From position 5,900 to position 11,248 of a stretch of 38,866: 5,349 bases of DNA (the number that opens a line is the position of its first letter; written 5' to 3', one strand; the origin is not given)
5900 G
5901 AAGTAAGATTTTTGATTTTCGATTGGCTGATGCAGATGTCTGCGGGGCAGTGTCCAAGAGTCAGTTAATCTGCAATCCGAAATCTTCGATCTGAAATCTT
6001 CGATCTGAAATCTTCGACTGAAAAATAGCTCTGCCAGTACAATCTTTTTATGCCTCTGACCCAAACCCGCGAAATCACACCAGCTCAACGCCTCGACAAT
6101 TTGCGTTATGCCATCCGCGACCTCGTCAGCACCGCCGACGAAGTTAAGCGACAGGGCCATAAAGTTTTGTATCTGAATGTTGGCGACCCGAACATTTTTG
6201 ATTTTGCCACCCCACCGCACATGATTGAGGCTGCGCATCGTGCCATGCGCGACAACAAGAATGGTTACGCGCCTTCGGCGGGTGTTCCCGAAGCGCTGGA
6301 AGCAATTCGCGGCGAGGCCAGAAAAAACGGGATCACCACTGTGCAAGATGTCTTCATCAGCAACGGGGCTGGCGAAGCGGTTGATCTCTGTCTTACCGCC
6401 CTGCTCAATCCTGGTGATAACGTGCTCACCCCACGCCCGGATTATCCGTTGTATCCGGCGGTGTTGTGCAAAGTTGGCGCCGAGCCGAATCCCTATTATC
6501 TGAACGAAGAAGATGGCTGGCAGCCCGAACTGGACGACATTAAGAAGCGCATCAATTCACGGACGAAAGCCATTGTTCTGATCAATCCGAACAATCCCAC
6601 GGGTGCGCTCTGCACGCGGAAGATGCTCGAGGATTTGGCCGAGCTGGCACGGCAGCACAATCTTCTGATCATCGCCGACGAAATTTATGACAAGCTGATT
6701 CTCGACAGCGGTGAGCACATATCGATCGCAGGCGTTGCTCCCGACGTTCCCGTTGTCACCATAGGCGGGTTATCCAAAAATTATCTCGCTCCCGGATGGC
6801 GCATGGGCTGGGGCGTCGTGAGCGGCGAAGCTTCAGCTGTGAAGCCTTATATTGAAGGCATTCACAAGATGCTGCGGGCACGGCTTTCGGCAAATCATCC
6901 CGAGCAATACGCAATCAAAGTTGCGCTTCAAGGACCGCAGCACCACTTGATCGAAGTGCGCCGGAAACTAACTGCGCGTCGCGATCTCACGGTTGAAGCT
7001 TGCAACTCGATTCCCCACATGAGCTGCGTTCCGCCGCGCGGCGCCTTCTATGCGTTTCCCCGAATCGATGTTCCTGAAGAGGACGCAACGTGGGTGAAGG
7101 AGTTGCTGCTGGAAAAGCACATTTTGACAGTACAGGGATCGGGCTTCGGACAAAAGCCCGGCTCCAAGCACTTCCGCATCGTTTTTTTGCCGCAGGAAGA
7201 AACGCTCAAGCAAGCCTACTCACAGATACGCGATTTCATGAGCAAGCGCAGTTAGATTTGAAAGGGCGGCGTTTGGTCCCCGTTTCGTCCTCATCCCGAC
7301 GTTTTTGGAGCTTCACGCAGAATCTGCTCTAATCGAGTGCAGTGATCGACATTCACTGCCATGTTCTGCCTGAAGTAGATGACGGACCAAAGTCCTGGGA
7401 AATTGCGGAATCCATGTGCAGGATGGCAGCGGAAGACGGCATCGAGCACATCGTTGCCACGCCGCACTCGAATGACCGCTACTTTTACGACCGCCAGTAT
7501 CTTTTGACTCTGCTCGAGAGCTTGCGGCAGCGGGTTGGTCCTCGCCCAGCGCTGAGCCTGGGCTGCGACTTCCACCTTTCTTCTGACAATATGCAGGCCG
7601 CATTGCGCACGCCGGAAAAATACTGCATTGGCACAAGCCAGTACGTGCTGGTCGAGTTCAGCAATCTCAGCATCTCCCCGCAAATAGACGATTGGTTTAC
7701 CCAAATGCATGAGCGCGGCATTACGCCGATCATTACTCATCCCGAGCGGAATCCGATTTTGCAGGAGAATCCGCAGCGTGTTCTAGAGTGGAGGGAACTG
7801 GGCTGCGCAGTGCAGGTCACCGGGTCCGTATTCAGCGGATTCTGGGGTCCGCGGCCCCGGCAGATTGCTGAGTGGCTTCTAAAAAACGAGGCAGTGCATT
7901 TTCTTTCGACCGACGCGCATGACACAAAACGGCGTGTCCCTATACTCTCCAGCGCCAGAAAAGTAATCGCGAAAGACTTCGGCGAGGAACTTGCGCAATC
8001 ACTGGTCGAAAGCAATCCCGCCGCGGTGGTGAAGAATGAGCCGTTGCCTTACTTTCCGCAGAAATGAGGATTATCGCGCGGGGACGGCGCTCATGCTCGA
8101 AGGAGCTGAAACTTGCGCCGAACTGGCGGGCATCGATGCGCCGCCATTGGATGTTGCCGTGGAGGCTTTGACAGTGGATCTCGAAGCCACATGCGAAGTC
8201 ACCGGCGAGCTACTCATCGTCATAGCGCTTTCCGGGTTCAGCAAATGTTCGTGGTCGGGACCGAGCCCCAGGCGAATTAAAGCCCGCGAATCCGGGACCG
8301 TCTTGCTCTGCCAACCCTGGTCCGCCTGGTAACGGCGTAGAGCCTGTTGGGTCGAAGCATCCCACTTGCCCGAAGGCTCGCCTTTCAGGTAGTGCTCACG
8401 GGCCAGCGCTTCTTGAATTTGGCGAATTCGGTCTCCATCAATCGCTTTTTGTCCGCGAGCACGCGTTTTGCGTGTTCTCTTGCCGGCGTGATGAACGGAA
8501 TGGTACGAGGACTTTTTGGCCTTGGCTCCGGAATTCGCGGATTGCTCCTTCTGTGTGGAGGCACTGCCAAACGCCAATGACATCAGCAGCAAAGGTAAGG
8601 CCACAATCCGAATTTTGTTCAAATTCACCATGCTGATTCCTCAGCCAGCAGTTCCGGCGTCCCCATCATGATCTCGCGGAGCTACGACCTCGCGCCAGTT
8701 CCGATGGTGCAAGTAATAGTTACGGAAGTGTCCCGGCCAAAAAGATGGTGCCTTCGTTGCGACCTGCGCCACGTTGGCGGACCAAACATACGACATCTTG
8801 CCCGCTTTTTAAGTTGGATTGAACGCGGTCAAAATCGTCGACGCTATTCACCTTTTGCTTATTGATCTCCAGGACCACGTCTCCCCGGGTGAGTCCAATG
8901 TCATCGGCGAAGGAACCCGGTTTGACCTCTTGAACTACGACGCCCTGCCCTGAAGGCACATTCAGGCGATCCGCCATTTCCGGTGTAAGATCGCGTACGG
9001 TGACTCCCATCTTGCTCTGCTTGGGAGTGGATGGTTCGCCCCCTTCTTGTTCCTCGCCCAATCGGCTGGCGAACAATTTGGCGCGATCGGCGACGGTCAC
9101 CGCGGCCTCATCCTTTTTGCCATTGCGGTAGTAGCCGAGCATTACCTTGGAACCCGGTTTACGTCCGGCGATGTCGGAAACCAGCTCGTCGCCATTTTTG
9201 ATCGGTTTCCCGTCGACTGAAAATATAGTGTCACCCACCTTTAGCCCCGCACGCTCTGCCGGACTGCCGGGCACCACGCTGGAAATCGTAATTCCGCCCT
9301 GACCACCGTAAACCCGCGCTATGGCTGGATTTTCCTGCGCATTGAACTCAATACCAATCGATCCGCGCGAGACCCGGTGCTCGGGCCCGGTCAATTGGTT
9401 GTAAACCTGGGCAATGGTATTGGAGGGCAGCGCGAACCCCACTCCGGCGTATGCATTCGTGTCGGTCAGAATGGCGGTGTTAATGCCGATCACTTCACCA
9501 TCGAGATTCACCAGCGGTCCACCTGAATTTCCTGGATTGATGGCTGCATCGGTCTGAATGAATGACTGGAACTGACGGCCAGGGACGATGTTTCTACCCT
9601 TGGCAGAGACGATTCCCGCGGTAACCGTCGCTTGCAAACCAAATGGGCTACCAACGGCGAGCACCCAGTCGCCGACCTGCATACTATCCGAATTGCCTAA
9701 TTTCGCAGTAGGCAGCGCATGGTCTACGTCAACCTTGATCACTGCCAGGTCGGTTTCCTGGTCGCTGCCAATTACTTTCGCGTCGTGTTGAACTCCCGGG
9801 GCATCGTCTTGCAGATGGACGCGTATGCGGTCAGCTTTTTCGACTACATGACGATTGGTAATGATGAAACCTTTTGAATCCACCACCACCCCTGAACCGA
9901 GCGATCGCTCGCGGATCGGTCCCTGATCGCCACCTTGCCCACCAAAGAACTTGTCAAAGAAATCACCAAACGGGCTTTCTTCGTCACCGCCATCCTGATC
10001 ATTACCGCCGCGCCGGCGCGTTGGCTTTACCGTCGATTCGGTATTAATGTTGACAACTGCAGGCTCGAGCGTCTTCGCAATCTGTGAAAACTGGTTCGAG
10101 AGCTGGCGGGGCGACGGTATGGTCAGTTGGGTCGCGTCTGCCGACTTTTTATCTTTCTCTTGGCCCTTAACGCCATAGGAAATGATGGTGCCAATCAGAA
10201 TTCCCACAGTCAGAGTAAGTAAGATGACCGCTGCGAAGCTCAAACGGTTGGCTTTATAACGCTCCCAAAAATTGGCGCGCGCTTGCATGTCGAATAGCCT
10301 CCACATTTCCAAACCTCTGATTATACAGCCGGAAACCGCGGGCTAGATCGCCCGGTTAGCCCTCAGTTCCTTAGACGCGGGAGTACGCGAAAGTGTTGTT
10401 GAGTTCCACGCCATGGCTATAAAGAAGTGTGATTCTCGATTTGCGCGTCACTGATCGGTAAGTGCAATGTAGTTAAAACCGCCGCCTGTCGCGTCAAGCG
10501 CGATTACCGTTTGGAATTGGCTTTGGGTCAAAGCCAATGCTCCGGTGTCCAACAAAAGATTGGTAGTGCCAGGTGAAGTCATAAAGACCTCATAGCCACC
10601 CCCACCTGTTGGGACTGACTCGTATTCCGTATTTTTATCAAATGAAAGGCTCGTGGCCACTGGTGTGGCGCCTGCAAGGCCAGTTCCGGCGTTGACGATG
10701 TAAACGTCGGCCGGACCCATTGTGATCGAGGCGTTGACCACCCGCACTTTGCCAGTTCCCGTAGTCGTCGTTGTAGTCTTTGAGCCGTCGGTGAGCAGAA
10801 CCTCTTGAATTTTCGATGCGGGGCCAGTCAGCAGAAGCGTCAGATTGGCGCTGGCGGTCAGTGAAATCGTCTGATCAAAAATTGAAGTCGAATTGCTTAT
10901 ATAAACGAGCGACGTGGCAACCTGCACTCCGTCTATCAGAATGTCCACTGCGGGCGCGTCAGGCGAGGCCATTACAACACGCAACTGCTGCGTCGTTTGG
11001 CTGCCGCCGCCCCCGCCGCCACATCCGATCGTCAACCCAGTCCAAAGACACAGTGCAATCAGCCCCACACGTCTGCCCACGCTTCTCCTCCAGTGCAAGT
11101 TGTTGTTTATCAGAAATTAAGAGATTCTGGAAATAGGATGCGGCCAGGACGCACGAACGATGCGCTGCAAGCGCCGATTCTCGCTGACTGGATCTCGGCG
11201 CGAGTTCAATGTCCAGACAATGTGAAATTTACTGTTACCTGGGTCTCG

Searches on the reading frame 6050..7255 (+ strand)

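Call 67: search_protein_families(library=pfam, proteins=[window:6050-7255:+], max_evalue=0.00001)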
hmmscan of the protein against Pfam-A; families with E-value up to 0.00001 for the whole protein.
window:6050-7255:+ (401 aa): 2 families
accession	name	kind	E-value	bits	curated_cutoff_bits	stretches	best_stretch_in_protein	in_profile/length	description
PF00155.27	Aminotran_1_2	-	1.1e-59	202.9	19.7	1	39-391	3-359/361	Aminotransferase class I and II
PF01041.23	DegT_DnrJ_EryC1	-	4.7e-07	29.8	19.8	1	105-210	46-145/360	DegT/DnrJ/EryC1/StrS aminotransferase family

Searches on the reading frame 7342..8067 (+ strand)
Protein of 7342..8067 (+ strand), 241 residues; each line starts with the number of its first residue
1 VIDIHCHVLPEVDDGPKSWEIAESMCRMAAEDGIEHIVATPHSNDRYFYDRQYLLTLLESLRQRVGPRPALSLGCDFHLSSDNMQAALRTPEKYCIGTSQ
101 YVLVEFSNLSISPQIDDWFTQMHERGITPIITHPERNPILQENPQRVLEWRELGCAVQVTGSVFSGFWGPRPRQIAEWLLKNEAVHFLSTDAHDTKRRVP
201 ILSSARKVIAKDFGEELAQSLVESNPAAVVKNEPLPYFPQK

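Call 67: search_protein_families(library=pfam, proteins=[window:7342-8067:+], max_evalue=0.00001)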
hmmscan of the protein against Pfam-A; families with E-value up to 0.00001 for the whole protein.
window:7342-8067:+ (241 aa): 1 family
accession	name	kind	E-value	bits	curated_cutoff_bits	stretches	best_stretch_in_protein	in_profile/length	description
PF19567.5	CpsB_CapC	-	3e-52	177.8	27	1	1-230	1-233/234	Capsular polysaccharide synthesis, CpsB/CapC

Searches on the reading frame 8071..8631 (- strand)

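Call 68: search_protein_families(library=pfam, proteins=[window:8071-8631:-], max_evalue=0.00001)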
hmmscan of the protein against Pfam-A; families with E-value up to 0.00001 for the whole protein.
window:8071-8631:- (186 aa): 1 family
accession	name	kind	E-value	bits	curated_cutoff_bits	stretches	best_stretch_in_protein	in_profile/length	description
PF01471.23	PG_binding_1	-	1e-08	35.6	23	1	66-108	2-44/57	Putative peptidoglycan binding domain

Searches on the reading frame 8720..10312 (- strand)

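Call 67: search_protein_families(library=pfam, proteins=[window:8720-10312:-], max_evalue=0.00001)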
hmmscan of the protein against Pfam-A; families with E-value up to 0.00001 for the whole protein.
window:8720-10312:- (530 aa): 7 families
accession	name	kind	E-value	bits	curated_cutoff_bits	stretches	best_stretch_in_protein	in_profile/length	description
PF13365.12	Trypsin_2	-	1.4e-35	123.6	27.6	1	139-277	1-144/144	Trypsin-like peptidase domain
PF13180.12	PDZ_2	-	1.5e-30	105.7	27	2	317-407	1-80/80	PDZ domain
PF17820.7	PDZ_6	-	3.9e-24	84.6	27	2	342-386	1-45/54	PDZ domain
PF00595.29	PDZ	-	1.6e-23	83.3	23.2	2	315-392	8-78/81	PDZ domain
PF00089.32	Trypsin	-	3.9e-18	66.5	20.6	1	138-300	26-216/220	Trypsin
PF12812.13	PDZ_1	-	1.4e-08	35.1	28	1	436-502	12-76/78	PDZ-like domain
PF14685.13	PDZ_Tricorn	-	1.6e-07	31.6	25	0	317-406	1-87/88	Tricorn protease PDZ domain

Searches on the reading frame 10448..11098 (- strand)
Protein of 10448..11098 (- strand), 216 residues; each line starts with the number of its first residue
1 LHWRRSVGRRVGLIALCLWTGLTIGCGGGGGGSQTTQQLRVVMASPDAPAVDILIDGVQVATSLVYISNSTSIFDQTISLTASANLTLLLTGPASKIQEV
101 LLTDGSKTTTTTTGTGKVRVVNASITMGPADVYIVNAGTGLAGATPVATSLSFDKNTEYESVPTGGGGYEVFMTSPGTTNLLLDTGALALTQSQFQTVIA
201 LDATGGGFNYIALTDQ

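Call 68: search_protein_families(library=pfam, proteins=[window:10448-11098:-], max_evalue=0.00001)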
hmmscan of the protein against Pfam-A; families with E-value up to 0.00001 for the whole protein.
window:10448-11098:- (216 aa): 1 family
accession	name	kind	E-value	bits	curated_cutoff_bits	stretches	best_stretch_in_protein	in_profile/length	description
PF14344.12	DUF4397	-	2.9e-17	63.7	30.6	2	117-216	2-93/119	Domain of unknown function (DUF4397)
